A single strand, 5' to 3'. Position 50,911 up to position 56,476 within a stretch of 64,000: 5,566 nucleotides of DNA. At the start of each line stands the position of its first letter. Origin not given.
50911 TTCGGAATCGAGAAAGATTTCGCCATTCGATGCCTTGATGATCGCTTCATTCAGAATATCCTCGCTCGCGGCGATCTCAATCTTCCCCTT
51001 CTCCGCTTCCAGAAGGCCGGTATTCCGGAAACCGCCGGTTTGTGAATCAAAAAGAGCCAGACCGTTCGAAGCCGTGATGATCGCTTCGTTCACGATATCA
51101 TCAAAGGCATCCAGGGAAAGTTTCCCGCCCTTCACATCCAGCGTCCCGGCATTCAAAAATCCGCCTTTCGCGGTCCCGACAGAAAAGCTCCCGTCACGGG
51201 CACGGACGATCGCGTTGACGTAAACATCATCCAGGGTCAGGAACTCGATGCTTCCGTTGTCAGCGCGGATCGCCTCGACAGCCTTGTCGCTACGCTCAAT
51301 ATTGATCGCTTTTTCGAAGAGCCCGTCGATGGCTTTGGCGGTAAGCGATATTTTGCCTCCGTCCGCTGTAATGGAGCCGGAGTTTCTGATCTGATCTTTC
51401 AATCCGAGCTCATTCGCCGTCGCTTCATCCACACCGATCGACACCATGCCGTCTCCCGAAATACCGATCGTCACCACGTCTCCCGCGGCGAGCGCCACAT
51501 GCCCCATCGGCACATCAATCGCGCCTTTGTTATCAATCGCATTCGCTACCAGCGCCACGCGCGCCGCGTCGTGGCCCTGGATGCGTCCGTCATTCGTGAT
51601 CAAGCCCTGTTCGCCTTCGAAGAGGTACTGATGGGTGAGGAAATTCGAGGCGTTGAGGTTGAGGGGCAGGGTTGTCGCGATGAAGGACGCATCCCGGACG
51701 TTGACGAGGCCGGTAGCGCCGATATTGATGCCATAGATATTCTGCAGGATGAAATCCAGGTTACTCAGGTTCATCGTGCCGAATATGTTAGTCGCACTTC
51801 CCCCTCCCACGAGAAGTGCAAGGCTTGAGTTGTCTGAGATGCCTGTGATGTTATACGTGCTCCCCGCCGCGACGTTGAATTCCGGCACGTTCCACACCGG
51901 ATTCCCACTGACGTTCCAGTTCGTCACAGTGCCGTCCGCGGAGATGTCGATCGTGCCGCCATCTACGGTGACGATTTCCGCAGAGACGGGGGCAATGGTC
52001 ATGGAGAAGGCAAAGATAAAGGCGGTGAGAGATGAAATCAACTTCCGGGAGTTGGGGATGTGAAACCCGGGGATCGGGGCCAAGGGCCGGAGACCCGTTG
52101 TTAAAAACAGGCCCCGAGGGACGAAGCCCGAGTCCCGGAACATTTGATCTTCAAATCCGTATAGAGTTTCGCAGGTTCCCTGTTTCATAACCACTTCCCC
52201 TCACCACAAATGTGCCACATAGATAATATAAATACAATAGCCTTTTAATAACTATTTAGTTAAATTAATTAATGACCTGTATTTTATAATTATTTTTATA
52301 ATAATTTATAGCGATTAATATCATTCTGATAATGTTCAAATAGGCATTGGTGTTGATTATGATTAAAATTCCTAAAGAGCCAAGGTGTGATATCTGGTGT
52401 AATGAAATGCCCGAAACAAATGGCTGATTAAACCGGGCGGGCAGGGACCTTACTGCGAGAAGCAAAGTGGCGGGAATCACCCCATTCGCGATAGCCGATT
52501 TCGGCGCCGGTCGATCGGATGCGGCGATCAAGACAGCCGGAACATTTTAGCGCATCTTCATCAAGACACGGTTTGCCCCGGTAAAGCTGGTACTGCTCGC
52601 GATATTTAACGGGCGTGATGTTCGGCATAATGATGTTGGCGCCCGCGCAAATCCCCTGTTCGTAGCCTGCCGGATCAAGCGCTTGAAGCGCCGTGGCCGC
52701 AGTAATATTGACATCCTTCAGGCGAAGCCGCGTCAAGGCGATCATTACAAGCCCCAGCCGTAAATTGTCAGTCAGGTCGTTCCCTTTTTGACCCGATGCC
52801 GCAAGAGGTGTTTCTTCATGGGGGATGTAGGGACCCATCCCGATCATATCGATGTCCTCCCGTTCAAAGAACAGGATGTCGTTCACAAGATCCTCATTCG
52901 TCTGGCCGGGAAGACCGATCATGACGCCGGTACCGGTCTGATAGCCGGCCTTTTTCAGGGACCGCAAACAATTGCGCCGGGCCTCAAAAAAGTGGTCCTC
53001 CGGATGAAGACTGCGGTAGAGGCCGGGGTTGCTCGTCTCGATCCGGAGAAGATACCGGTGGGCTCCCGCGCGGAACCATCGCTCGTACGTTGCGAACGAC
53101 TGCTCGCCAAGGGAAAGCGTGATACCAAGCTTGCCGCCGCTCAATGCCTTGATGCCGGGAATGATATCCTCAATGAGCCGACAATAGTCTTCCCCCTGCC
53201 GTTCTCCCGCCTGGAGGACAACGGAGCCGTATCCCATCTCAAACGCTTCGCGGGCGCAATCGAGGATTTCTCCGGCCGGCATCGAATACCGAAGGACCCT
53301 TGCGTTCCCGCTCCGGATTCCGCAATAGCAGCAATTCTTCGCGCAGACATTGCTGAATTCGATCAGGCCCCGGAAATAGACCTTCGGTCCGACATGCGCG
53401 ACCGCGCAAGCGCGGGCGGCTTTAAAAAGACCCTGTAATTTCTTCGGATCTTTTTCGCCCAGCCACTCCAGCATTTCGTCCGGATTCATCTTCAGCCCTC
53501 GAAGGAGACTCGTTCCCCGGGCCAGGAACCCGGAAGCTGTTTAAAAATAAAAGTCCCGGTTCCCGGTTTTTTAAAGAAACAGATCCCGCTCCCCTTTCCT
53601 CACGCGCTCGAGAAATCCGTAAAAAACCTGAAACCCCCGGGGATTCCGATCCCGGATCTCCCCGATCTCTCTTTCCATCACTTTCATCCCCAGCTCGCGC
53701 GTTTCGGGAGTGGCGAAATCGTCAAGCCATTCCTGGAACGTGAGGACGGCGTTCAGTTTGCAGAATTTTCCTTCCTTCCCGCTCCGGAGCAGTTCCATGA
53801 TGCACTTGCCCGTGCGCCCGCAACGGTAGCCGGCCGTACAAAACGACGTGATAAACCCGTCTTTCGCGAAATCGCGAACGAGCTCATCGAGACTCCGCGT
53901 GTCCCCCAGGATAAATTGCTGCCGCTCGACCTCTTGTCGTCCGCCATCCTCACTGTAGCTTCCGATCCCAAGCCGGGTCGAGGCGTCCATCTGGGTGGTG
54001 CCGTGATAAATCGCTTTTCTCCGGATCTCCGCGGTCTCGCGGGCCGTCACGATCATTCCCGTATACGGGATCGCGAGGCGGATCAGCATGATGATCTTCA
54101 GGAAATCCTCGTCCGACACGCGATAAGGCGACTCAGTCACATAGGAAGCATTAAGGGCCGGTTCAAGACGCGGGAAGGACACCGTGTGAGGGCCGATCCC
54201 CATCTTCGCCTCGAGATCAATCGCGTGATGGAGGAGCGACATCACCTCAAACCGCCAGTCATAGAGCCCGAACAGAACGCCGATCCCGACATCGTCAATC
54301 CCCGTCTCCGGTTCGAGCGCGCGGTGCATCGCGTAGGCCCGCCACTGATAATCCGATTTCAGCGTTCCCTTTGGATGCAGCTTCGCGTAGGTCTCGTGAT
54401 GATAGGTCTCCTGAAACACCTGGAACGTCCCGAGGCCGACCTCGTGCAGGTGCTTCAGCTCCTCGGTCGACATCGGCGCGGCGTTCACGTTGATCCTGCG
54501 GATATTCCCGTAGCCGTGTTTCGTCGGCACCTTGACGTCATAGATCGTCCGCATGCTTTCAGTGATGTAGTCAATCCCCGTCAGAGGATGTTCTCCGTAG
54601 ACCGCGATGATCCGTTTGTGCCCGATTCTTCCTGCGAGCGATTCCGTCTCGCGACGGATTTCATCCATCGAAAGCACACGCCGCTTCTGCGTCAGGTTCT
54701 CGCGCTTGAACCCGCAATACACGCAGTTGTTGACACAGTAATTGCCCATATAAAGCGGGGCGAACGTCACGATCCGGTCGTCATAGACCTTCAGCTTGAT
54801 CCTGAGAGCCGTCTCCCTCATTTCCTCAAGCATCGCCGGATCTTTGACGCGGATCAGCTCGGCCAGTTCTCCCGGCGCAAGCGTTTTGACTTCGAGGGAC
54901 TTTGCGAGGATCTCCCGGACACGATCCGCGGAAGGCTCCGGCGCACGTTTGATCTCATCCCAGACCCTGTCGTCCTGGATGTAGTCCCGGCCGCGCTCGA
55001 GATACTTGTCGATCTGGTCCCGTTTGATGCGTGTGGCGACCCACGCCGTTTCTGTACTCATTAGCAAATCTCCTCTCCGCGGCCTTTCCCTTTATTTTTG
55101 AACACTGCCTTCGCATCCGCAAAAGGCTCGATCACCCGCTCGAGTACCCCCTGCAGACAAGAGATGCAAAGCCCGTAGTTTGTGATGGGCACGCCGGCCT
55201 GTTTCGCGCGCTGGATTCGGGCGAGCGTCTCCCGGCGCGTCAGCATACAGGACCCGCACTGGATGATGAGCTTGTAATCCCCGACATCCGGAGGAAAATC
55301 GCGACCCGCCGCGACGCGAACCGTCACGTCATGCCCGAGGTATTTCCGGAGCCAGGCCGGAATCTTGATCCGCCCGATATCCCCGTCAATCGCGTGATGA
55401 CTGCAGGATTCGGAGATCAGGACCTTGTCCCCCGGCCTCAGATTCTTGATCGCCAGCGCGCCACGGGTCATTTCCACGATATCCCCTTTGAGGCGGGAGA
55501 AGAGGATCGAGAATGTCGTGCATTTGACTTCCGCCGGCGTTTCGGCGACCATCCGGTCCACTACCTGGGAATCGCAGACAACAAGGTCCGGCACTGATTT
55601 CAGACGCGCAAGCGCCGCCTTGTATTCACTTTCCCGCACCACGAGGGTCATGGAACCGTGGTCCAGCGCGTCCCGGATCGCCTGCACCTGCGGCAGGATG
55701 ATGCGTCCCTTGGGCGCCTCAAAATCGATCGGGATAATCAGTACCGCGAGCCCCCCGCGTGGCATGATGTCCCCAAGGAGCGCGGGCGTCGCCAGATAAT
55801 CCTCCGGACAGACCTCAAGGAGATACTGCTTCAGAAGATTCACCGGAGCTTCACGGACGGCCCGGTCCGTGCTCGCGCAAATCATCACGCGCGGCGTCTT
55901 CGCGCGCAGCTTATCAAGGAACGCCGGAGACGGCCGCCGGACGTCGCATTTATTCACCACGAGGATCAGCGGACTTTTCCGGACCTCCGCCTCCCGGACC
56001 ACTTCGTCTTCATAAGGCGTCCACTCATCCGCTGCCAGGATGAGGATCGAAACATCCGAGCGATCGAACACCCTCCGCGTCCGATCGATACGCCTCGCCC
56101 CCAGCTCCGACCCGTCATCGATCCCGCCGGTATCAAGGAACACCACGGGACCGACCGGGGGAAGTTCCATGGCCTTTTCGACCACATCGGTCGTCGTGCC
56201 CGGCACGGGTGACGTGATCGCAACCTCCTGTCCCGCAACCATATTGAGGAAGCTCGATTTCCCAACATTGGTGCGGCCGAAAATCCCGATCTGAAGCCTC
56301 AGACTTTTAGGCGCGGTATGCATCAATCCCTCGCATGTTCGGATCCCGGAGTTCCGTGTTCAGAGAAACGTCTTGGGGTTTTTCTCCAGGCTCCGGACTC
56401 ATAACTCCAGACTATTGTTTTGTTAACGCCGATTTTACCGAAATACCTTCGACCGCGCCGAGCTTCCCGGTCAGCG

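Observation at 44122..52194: Giant gene 2: a 2690-aa TpsA-like (filamentous haemagglutinin family) exoprotein with no TpsB partner in the window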

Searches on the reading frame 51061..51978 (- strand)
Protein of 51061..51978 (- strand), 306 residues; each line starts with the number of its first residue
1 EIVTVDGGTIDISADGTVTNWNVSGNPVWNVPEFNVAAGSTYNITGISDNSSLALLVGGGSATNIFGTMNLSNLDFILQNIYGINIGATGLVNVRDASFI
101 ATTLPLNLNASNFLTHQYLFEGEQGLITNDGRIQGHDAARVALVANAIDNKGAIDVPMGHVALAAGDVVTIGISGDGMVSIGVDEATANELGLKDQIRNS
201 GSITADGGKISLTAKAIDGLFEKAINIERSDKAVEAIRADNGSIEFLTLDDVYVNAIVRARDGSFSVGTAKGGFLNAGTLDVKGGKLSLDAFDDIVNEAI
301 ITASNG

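Call 24: find_related_loci(query=A2, collection=genome_contigs, flank=10000)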
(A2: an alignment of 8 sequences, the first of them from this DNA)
Query A2 (246 aa) in genome_contigs; peptide patterns used: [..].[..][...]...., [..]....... (x = any residue, [..] = any of these).
109 stretches matched a pattern; 22 encode a relative of the query (tblastn E <= 1e-3); 22 distinct loci.
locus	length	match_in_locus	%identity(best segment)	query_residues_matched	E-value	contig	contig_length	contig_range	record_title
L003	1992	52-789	83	1-246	7e-136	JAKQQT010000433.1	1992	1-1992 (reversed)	MAG: Armatimonadota bacterium isolate USMO_maxbin.175 k141_233661, whole genome shotgun sequence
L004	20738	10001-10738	66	1-246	2e-109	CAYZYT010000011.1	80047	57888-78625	MAG TPA_asm: uncultured bacterium isolate SRP272421_co2_334 genome assembly, contig: NODE_383_length_80047_cov_13.305368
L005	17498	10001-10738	67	1-246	1e-108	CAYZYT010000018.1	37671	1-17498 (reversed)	MAG TPA_asm: uncultured bacterium isolate SRP272421_co2_334 genome assembly, contig: NODE_2180_length_37671_cov_14.64624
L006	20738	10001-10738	66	1-246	4e-108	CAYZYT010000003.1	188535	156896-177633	MAG TPA_asm: uncultured bacterium isolate SRP272421_co2_334 genome assembly, contig: NODE_31_length_188535_cov_13.527292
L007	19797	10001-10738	66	1-246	1e-107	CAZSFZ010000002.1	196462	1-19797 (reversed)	MAG TPA_asm: uncultured bacterium isolate binchicken_co117_453 genome assembly, contig: NODE_72_length_196462_cov_27.361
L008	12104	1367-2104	65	1-246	3e-107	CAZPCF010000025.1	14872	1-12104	MAG TPA_asm: uncultured bacterium isolate SRP178699_co1_136 genome assembly, contig: NODE_5219_length_14872_cov_4.518054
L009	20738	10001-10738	64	1-246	4e-106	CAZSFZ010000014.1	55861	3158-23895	MAG TPA_asm: uncultured bacterium isolate binchicken_co117_453 genome assembly, contig: NODE_1047_length_55861_cov_24.26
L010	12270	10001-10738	66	1-246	8e-106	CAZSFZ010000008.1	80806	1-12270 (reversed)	MAG TPA_asm: uncultured bacterium isolate binchicken_co117_453 genome assembly, contig: NODE_538_length_80806_cov_22.908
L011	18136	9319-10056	64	1-246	3e-105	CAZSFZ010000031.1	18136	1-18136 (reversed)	MAG TPA_asm: uncultured bacterium isolate binchicken_co117_453 genome assembly, contig: NODE_5741_length_18136_cov_24.98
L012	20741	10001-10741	67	1-246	8e-105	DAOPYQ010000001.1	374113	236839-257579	MAG TPA_asm: Candidatus Omnitrophota bacterium isolate AMR_MDS_1310 NODE_2_length_374113_cov_9.993338, whole genome shot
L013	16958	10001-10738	64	1-246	8e-105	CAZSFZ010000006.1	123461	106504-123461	MAG TPA_asm: uncultured bacterium isolate binchicken_co117_453 genome assembly, contig: NODE_208_length_123461_cov_24.54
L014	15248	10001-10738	64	1-246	1e-104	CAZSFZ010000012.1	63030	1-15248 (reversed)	MAG TPA_asm: uncultured bacterium isolate binchicken_co117_453 genome assembly, contig: NODE_862_length_63030_cov_26.357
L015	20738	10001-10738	64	1-246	2e-104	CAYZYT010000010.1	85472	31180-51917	MAG TPA_asm: uncultured bacterium isolate SRP272421_co2_334 genome assembly, contig: NODE_314_length_85472_cov_13.002505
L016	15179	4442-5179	63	1-246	5e-104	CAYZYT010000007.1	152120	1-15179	MAG TPA_asm: uncultured bacterium isolate SRP272421_co2_334 genome assembly, contig: NODE_55_length_152120_cov_13.196863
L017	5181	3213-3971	63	1-246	8e-104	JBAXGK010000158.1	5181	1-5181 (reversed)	MAG: Candidatus Omnitrophota bacterium isolate ELA295 MAG295_158, whole genome shotgun sequence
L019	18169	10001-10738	59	1-246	3e-97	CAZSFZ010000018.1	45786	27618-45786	MAG TPA_asm: uncultured bacterium isolate binchicken_co117_453 genome assembly, contig: NODE_1490_length_45786_cov_25.33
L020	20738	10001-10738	63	1-246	7e-102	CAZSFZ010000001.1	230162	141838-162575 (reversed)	MAG TPA_asm: uncultured bacterium isolate binchicken_co117_453 genome assembly, contig: NODE_41_length_230162_cov_25.051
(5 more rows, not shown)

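Call 31: search_protein_families(library=pfam, proteins=[L005:6930-9422:+, L009:7359-9512:+, L006:7223-8911:+, L007:8161-9615:+, L007:5875-7734:+, L015:7521-9482:+, L015:5242-7287:+, L019:6976-9012:+, L014:6345-7841:+, L020:7117-9639:+], max_evalue=0.001)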
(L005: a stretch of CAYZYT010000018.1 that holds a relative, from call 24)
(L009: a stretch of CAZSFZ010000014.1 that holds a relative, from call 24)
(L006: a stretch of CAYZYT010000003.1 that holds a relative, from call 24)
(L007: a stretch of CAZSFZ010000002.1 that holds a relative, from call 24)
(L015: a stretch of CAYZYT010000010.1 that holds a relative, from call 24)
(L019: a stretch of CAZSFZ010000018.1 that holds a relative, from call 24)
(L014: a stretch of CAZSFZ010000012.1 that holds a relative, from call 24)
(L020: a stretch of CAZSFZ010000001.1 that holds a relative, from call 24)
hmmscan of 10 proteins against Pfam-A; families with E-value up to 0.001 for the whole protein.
L005:6930-9422:+ (830 aa): 2 families
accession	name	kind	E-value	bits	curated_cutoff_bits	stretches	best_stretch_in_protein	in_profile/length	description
PF12055.13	DUF3536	-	3.2e-103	345.4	25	1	348-636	1-283/284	Domain of unknown function (DUF3536)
PF03065.20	Glyco_hydro_57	-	4e-20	72.8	21.2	1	99-312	98-288/291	Glycosyl hydrolase family 57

L009:7359-9512:+ (717 aa): 6 families
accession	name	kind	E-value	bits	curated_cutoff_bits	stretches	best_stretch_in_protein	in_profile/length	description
PF00563.25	EAL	-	3.5e-82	275.8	31.3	1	462-697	2-236/236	EAL domain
PF00990.26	GGDEF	-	4.3e-46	157.1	23.8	1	286-442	2-161/161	Diguanylate cyclase, GGDEF domain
PF00072.30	Response_reg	-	1.5e-18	67.4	30.2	1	8-119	1-108/111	Response regulator receiver domain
PF08447.18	PAS_3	-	1.7e-18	67.1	25.6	1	181-268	3-89/89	PAS fold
PF08448.16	PAS_4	-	4.1e-05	24.2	23.1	1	185-276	23-110/110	PAS fold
PF13426.13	PAS_9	-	6.1e-05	23.7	27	1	179-273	13-103/103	PAS domain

L006:7223-8911:+ (562 aa): 2 families
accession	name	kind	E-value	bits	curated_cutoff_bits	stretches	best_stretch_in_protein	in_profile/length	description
PF03065.20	Glyco_hydro_57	-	1.1e-41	143.6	21.2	1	45-363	2-273/291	Glycosyl hydrolase family 57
PF09210.16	BE_C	-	5.2e-38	129.9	25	1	462-562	1-101/101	1,4-alpha-glucan branching enzyme, C-terminal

L007:8161-9615:+ (484 aa): 6 families
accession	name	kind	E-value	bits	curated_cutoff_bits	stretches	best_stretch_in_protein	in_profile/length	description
PF00158.32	Sigma54_activat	-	9.9e-73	243.8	20.2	1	144-310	1-167/168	Sigma-54 interaction domain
PF00072.30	Response_reg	-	2.9e-28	98.7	30.2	1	6-115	1-110/111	Response regulator receiver domain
PF25601.1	AAA_lid_14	-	1.1e-27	96.1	27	1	316-393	1-78/87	AAA+ ATPase lid domain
PF14532.12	Sigma54_activ_2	-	8e-21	75.2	25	1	145-315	1-138/138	Sigma-54 interaction domain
PF02954.25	HTH_8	-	3.8e-13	49.4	22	1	437-476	3-42/42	Bacterial regulatory protein, Fis family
PF07728.20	AAA_5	-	9.2e-06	26.2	22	1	168-287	2-124/139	AAA domain (dynein-related subfamily)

L007:5875-7734:+ (619 aa): 6 families
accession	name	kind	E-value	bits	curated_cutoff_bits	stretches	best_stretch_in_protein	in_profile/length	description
PF02518.31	HATPase_c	-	5.2e-24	85.3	26.4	1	505-611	1-109/111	Histidine kinase-, DNA gyrase B-, and HSP90-like ATPase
PF00672.30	HAMP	-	8.8e-11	42.4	25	1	199-250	1-52/53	HAMP domain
PF00512.31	HisKA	-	2.6e-09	37.4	26.9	1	391-459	2-66/66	His Kinase A (phospho-acceptor) domain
PF08448.16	PAS_4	-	2.4e-08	34.6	23.1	1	275-386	2-110/110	PAS fold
PF13426.13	PAS_9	-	1.7e-07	31.9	27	1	279-383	2-103/103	PAS domain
PF00989.32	PAS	-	0.00021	21.7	22.6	1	268-381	1-113/113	PAS fold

L015:7521-9482:+ (653 aa): 0 families

L015:5242-7287:+ (681 aa): 8 families
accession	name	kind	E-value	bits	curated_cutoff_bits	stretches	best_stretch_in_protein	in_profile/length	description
PF01653.23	DNA_ligase_aden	-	6.5e-90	301.5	27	1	71-325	3-253/253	NAD-dependent DNA ligase adenylation domain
PF03120.22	DNA_ligase_OB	-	2.5e-35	120.6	32.9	1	328-404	1-77/79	NAD-dependent DNA ligase OB-fold domain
PF12826.13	HHH_2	-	7.7e-20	71.3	27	1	516-578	1-63/64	Helix-hairpin-helix motif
PF00533.33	BRCT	-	6.9e-15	55.5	21.3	1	598-669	3-75/78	BRCA1 C Terminus (BRCT) domain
PF14520.12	HHH_5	-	1.2e-09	38.9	27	1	522-565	6-50/57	Helix-hairpin-helix domain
PF03119.21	DNA_ligase_ZBD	-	3.7e-07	30.4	25.8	1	415-440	2-27/27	NAD-dependent DNA ligase C4 zinc finger domain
PF12738.14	PTCB-BRCT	-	0.00012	22.4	22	1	606-662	3-58/63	twin BRCT domain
PF22745.1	Nlig-Ia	-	0.00014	22.8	27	1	8-56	4-52/92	DNA ligase-like, N-terminal NAD+-binding domain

L019:6976-9012:+ (678 aa): 9 families
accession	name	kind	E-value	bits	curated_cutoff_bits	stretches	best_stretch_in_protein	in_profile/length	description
PF01653.23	DNA_ligase_aden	-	1.5e-90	303.6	27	1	72-326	3-253/253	NAD-dependent DNA ligase adenylation domain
PF03120.22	DNA_ligase_OB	-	2.8e-35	120.5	32.9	1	329-405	1-77/79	NAD-dependent DNA ligase OB-fold domain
PF12826.13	HHH_2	-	1.9e-21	76.4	27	1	517-579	1-63/64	Helix-hairpin-helix motif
PF00533.33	BRCT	-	5.8e-14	52.5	21.3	1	601-671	5-76/78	BRCA1 C Terminus (BRCT) domain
PF14520.12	HHH_5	-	5e-11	43.4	27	2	454-507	3-55/57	Helix-hairpin-helix domain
PF22745.1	Nlig-Ia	-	5.5e-07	30.6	27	1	8-55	3-50/92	DNA ligase-like, N-terminal NAD+-binding domain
PF03119.21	DNA_ligase_ZBD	-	3.9e-06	27.1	25.8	1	415-441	1-27/27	NAD-dependent DNA ligase C4 zinc finger domain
PF00633.29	HHH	-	5.4e-05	23.3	24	1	543-567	3-27/30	Helix-hairpin-helix motif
PF12738.14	PTCB-BRCT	-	0.00069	20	22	0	608-663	4-58/63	twin BRCT domain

L014:6345-7841:+ (498 aa): 5 families
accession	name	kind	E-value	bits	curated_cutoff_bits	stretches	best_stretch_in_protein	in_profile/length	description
PF08323.17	Glyco_transf_5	-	5e-83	278.9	22.7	1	12-247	1-235/239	Starch synthase catalytic domain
PF00534.26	Glycos_transf_1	-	1.3e-13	51.3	26.4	1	305-453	13-157/172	Glycosyl transferases group 1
PF13692.12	Glyco_trans_1_4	-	1.9e-09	38.4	27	1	308-448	2-136/142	Glycosyl transferases group 1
PF13439.12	Glyco_transf_4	-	7e-06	26.6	28.5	1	121-237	55-149/170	Glycosyltransferase Family 4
PF13579.12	Glyco_trans_4_4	-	1.6e-05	25.8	29.7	1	27-237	1-143/158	Glycosyl transferase 4-like domain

L020:7117-9639:+ (840 aa): 2 families
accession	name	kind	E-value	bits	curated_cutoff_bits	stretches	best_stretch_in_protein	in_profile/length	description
PF12055.13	DUF3536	-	1.5e-103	346.5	25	1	358-646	1-283/284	Domain of unknown function (DUF3536)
PF03065.20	Glyco_hydro_57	-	1.6e-21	77.3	21.2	1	71-322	61-288/291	Glycosyl hydrolase family 57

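Call 32: predict_structure(alignment_id=A1)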
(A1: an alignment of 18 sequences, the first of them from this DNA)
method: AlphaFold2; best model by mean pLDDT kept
length: 306 residues; sequences in the alignment: 18
mean_pLDDT: 86.8   pTM: 0.87
mean pLDDT of the five models: 86.8, 86.2, 86.0, 83.3, 77.5
residues with pLDDT >= 90: 195; 70-90: 71; 50-70: 31; < 50: 9
segments of 3 or more residues with pLDDT < 50: 185-190
pLDDT, mean of each block of 10 residues (from residue 1): 86 96 93 96 94 91 97 95 96 96 80 72 87 94 93 95 86 59 52 74 94 70 80 84 91 93 92 92 92 92 76
secondary structure, 60 per line:
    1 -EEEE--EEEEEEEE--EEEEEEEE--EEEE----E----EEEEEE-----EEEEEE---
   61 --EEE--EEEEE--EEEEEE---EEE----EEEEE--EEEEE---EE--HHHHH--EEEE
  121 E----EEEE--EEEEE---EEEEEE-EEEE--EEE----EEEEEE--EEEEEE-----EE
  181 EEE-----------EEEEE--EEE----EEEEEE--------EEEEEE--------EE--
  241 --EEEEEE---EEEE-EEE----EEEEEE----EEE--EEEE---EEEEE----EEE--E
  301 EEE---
elements in order: E2-5 E8-15 E18-25 E28-31 E41-46 E52-57 E63-65 E68-72 E75-80 E84-86 E91-95 E98-102 H110-114 E117-121 E126-129 E132-136 E140-145 E147-150 E153-155 E160-165 E168-173 E179-183 E195-199 E202-204 E209-214 E223-228 E243-248 E252-255 E257-259 E264-269 E274-276 E279-282 E286-290 E295-297 E300-303

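Call 38: fold_search(model_id=the predicted structure, library=pdb)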
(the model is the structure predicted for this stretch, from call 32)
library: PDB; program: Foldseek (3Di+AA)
matches with E <= 10: 186; with E <= 0.001: 9
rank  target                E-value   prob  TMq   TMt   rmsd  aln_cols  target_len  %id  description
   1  8cpk_A                4.4e-11  1.00  0.68  0.55   8.0       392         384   19  Crystal structure of EtpA secretion domain from Enterotoxigenic Escherichia coli (released 2024-01-10)
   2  8cpk_B                5.7e-11  1.00  0.69  0.56   7.6       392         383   19  Crystal structure of EtpA secretion domain from Enterotoxigenic Escherichia coli (released 2024-01-10)
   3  4i84_B                7.9e-09  1.00  0.55  0.61   8.6       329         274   20  The crystal structure of the Haemophilus influenzae HxuA secretion domain involved in the two-partner secretion pathwa (released 2013-11-13)
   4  2odl                  1.2e-08  1.00  0.72  0.60   4.1       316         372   21  Crystal structure of the HMW1 secretion domain from Haemophilus influenzae (released 2007-08-21)
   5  4i84_A                3.3e-08  1.00  0.63  0.65   7.7       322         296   21  The crystal structure of the Haemophilus influenzae HxuA secretion domain involved in the two-partner secretion pathwa (released 2013-11-13)
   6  4rt6_A                5.8e-08  1.00  0.60  0.25   7.9       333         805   19  Structure of a complex between hemopexin and hemopexin binding protein (released 2016-05-18)
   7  4rm6                  3.9e-07  1.00  0.59  0.25   8.0       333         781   18  Crystal structure of Hemopexin Binding Protein (released 2016-05-18)
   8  1rwr                  1.5e-06  1.00  0.46  0.47  11.2       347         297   15  Crystal structure of filamentous hemagglutinin secretion domain (released 2004-04-13)
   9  8vbb_A                3.1e-06  1.00  0.62  0.21   8.0       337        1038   18  The secreted adhesin EtpA of Enterotoxigenic Escherichia coli in complex with the mouse mAb 1G05 (released 2024-09-04)
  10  4w8r                  3.7e-03  0.99  0.36  0.45  10.9       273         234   12  Crystal structure of hemolysin A Y134F from P. mirabilis at 1.5 Angstroms resolution (released 2015-10-07)
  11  6pzl                  4.3e-03  1.00  0.43  0.55   7.0       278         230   13  P. mirabilis hemolysin A mutant - Q125A (released 2020-08-05)
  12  4kh3                  5.3e-03  0.11  0.11  0.09  19.3       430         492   12  Structure of a bacterial self-associating protein (released 2014-01-15)
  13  6q0p                  7.2e-03  0.98  0.32  0.40  10.4       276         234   10  P. mirabilis hemolysin A mutant - Y134S (released 2020-08-05)
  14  3fy3                  8.8e-03  0.99  0.39  0.49   8.5       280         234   12  Crystal structure of truncated hemolysin A from P. mirabilis (released 2009-06-02)
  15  5kdk                  9.8e-03  1.00  0.45  0.57   5.4       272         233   12  Truncated hemolysin A from P. mirabilis at 2.0 Angstroms resolution crystallized in a high salt condition (released 2017-06-14)
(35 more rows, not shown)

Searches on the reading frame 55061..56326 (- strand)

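Call 7: search_protein_families(library=pfam, proteins=[window:55061-56326:-], max_evalue=0.001)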
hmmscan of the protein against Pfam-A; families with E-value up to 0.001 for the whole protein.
window:55061-56326:- (421 aa): 4 families
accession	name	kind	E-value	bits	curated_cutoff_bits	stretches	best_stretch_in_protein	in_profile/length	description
PF18133.7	HydF_tetramer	-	1.5e-43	147.8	22.6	1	286-401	3-118/118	Hydrogen maturase F tetramerization domain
PF18128.7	HydF_dimer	-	5.8e-38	129.4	23.4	1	183-281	1-99/99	Hydrogen maturase F dimerization domain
PF01926.29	MMR_HSR1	-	3.8e-20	72.5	21.9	1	12-126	1-113/113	50S ribosome-binding GTPase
PF00350.29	Dynamin_N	-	1.7e-06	28.6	27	1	13-46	1-34/168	Dynamin family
